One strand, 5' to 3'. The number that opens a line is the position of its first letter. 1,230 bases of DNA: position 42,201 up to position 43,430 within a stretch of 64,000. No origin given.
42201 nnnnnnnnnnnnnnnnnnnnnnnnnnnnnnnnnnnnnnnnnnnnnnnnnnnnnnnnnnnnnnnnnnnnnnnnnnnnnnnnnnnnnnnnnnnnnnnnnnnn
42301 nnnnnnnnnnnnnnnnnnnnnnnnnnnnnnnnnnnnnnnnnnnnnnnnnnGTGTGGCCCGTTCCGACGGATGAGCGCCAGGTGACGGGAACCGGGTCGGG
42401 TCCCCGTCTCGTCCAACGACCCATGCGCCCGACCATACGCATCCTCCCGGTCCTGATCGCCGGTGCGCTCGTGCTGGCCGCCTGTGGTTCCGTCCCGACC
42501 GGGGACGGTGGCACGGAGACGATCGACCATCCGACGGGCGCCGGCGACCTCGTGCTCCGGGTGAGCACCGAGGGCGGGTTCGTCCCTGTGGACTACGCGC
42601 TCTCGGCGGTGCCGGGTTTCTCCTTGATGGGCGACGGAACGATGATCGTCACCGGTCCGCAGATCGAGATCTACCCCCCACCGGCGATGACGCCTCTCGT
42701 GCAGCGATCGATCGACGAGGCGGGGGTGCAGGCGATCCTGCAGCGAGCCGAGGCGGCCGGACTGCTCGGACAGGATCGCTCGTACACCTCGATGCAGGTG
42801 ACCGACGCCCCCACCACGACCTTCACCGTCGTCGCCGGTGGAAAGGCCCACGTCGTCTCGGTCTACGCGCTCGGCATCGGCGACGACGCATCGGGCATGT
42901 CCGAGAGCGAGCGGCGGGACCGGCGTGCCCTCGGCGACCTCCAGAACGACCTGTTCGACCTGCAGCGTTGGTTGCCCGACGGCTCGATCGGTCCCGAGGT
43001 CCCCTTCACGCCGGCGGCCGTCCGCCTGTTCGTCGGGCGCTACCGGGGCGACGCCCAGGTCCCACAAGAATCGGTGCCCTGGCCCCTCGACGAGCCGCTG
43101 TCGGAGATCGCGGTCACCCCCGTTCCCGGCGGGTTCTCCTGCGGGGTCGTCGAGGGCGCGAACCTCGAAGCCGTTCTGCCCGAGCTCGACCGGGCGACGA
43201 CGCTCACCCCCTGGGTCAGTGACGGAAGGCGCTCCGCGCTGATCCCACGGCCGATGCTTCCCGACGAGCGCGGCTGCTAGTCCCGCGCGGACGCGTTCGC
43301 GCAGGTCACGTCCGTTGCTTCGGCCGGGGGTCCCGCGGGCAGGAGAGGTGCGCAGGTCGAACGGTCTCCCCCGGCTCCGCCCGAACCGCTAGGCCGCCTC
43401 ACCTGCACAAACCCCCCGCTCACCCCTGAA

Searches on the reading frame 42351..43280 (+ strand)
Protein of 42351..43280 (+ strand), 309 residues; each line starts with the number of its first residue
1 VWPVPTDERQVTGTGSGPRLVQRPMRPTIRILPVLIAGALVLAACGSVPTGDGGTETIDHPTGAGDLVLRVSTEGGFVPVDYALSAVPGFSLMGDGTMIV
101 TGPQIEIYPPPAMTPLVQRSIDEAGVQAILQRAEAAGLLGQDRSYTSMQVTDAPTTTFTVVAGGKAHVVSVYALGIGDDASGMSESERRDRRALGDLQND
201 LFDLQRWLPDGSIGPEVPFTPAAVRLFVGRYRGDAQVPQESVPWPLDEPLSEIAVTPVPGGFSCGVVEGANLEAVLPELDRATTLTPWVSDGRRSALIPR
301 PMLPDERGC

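Call 8: search_protein_families(library=pfam, proteins=[window:42351-43280:+], max_evalue=0.001)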
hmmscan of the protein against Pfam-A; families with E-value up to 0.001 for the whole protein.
window:42351-43280:+ (309 aa): 1 family
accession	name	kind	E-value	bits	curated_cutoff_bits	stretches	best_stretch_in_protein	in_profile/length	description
PF20033.5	DUF6438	-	9.5e-05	23.1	30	1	118-173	42-97/116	Domain of unknown function (DUF6438)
